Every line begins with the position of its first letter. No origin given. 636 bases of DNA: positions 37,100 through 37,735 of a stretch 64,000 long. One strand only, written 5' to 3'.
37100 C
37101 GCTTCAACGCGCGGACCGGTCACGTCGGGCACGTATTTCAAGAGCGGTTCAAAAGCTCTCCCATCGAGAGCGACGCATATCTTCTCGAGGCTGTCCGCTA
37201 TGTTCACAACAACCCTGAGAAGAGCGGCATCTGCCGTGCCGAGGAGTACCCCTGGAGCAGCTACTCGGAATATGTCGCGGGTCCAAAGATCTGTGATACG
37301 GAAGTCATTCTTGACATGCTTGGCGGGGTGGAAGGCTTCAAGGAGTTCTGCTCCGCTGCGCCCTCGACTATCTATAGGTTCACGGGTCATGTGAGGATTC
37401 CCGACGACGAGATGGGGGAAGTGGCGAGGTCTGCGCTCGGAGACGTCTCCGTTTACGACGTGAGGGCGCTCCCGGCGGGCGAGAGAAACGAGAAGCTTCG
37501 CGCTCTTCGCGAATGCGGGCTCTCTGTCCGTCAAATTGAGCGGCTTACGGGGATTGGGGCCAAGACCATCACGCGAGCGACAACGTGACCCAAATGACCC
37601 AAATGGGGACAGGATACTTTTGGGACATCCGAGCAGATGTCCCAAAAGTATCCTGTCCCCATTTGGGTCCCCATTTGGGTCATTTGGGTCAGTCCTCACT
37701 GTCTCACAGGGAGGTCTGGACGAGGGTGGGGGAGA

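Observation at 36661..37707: REPtron-like unit: HUH/Y1 transposase flanked by two inverted ~110-nt hairpins, sitting between ilvA and ilvD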

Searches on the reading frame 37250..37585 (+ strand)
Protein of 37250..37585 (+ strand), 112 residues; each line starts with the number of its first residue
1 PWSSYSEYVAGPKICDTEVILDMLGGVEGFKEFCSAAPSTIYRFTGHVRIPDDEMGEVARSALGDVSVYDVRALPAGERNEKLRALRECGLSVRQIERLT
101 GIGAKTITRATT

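Call 49: search_protein_families(library=pfam, proteins=[window:37250-37585:+], max_evalue=10)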
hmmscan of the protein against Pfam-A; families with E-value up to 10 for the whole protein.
window:37250-37585:+ (112 aa): 3 families
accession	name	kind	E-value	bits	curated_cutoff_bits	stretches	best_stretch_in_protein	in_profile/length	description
PF13560.12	HTH_31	-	0.032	15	27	1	82-109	5-33/64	Helix-turn-helix domain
PF02796.21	HTH_7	-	0.053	14.1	23.8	1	79-108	8-39/45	Helix-turn-helix domain of resolvase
PF25317.1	SAM_SMF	-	0.13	13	27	1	84-110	37-63/65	SMF/DprA SAM domain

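Call 69: search_solved_structures(query=A3, max_evalue=10, show_alignments=3)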
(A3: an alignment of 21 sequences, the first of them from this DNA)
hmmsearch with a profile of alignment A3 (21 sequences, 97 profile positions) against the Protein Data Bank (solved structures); distinct sequences matched with E-value up to 10: 18.
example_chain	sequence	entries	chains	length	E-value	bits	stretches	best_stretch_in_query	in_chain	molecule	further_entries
3s6i_A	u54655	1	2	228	0.15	15.5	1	60-93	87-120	DNA-3-methyladenine glycosylase 1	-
1bpe_A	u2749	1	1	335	0.5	13.9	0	23-53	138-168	DNA POLYMERASE BETA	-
3v7k_A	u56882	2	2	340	0.52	13.8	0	23-53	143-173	DNA polymerase beta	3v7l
3v72_A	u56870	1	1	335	0.69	13.4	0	23-53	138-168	DNA polymerase beta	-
1bpd_A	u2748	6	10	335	0.69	13.4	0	23-53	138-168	DNA POLYMERASE BETA | PROTEIN (DNA POLYMERASE BETA (E.C.2.7.7.7))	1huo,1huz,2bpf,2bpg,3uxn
3uxo_A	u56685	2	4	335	0.69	13.4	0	23-53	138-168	DNA polymerase beta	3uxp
8bny_A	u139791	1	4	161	0.69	13.4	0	48-84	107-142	Immunity repressor protein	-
3v7j_A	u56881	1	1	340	0.71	13.4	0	23-53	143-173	DNA polymerase beta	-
8ezt_A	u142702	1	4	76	0.79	13.2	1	72-93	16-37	HipB(Lp)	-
1vz0_A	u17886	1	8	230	0.96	13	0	52-84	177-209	Chromosome-partitioning protein Spo0J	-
5hm5_A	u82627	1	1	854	0.96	13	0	63-87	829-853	Topoisomerase V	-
8df7_A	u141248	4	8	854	1.1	12.8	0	64-87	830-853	Topoisomerase V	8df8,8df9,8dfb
9q40_9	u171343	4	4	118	1.2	12.7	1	37-84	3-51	Ribosomal silencing factor RsfS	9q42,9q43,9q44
1rpl_A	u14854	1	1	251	1.4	12.5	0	23-53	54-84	DNA POLYMERASE BETA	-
1jn3_A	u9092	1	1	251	1.4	12.4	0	23-53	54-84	DNA POLYMERASE BETA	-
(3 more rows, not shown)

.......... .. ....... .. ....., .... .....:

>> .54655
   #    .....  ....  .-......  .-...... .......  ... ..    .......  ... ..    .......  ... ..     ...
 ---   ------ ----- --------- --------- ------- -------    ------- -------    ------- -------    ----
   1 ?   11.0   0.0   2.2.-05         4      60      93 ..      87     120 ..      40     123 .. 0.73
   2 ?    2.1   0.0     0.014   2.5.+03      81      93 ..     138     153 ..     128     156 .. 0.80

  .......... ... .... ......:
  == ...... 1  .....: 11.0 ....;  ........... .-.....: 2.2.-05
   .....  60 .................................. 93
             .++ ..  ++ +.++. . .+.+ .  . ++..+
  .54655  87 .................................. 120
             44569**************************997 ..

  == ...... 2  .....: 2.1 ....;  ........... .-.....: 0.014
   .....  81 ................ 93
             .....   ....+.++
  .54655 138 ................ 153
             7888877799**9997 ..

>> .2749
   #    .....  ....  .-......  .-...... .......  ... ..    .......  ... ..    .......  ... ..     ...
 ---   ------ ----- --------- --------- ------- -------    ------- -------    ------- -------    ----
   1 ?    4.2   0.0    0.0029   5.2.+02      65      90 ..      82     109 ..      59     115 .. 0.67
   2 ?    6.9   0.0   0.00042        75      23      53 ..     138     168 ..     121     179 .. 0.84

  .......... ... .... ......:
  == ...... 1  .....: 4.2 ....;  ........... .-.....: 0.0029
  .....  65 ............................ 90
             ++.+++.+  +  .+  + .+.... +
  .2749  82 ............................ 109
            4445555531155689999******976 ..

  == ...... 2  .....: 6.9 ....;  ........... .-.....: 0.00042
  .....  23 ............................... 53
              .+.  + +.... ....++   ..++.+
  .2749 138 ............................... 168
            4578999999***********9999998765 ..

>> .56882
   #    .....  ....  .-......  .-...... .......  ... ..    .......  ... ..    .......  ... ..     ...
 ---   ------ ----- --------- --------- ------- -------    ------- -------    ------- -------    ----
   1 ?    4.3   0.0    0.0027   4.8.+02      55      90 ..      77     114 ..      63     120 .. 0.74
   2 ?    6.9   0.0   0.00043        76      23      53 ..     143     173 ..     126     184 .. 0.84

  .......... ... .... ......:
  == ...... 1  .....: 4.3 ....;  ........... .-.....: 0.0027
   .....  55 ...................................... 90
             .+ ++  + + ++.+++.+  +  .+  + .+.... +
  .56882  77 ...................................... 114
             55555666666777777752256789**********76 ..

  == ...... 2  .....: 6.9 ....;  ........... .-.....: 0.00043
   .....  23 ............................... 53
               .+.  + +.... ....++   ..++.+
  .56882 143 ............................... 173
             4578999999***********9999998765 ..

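Call 79: predict_structure(alignment_id=A3)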
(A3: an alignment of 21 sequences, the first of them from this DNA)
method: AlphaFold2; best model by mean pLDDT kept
length: 97 residues; sequences in the alignment: 21
mean_pLDDT: 86.1   pTM: 0.64
mean pLDDT of the five models: 86.1, 84.8, 84.5, 84.3, 81.7
residues with pLDDT >= 90: 53; 70-90: 32; 50-70: 12; < 50: 0
segments of 3 or more residues with pLDDT < 50: none
pLDDT, mean of each block of 10 residues (from residue 1): 85 83 56 78 90 94 96 92 96 94
secondary structure, 60 per line:
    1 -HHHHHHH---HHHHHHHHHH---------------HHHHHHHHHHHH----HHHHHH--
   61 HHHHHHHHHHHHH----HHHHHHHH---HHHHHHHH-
elements in order: H2-8 H12-21 H37-48 H53-58 H61-73 H78-85 H89-96

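Call 82: fold_search(model_id=the predicted structure, library=pdb)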
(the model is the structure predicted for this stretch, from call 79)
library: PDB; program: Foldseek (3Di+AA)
matches with E <= 10: 90; with E <= 0.001: 0
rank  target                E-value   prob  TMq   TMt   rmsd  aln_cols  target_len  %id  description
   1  3pvp_A                8.4e-01  0.87  0.41  0.41   4.1        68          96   20  Structure of Mycobacterium tuberculosis DnaA-DBD in complex with box2 DNA (released 2011-05-25)
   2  1vz0_A                9.3e-01  0.41  0.34  0.19   9.6        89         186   16  Chromosome segregation protein Spo0J from Thermus thermophilus (released 2004-07-19)
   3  3pvp_B                9.8e-01  0.84  0.41  0.42   4.1        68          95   20  Structure of Mycobacterium tuberculosis DnaA-DBD in complex with box2 DNA (released 2011-05-25)
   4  1vz0_F                1.4e+00  0.57  0.33  0.19   5.3        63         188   19  Chromosome segregation protein Spo0J from Thermus thermophilus (released 2004-07-19)
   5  1vz0_H                1.6e+00  0.54  0.34  0.19   5.3        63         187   19  Chromosome segregation protein Spo0J from Thermus thermophilus (released 2004-07-19)
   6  7xyb_G                1.8e+00  0.13  0.30  0.19  14.3       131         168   16  The cryo-EM structure of an AlpA-loaded complex (released 2022-07-20)
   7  1vz0_B                1.9e+00  0.28  0.34  0.19   9.2        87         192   16  Chromosome segregation protein Spo0J from Thermus thermophilus (released 2004-07-19)
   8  8btg_A                2.0e+00  0.25  0.37  0.15  10.5        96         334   17  Cryo-EM structure of the bacterial replication origin opening basal unwinding system (released 2024-02-14)
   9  1vz0_C                2.2e+00  0.47  0.34  0.19   5.3        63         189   19  Chromosome segregation protein Spo0J from Thermus thermophilus (released 2004-07-19)
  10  8btg_B                2.2e+00  0.35  0.39  0.15   8.6        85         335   18  Cryo-EM structure of the bacterial replication origin opening basal unwinding system (released 2024-02-14)
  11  6uel_A                2.2e+00  0.35  0.33  0.03   4.2        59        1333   15  CPS1 bound to allosteric inhibitor H3B-193 (released 2020-03-18)
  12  5dot_B                2.3e+00  0.33  0.33  0.03   4.2        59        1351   15  Crystal Structure of Human Carbamoyl phosphate synthetase I (CPS1), apo form (released 2015-12-09)
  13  1vz0_E                2.4e+00  0.41  0.34  0.19   5.3        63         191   19  Chromosome segregation protein Spo0J from Thermus thermophilus (released 2004-07-19)
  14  8ffz_H                2.4e+00  0.16  0.29  0.11   9.4        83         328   13  TFIIIA-TFIIIC-Brf1-TBP complex bound to 5S rRNA gene (released 2023-06-21)
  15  5dot_A                2.5e+00  0.30  0.33  0.03   4.2        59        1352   15  Crystal Structure of Human Carbamoyl phosphate synthetase I (CPS1), apo form (released 2015-12-09)
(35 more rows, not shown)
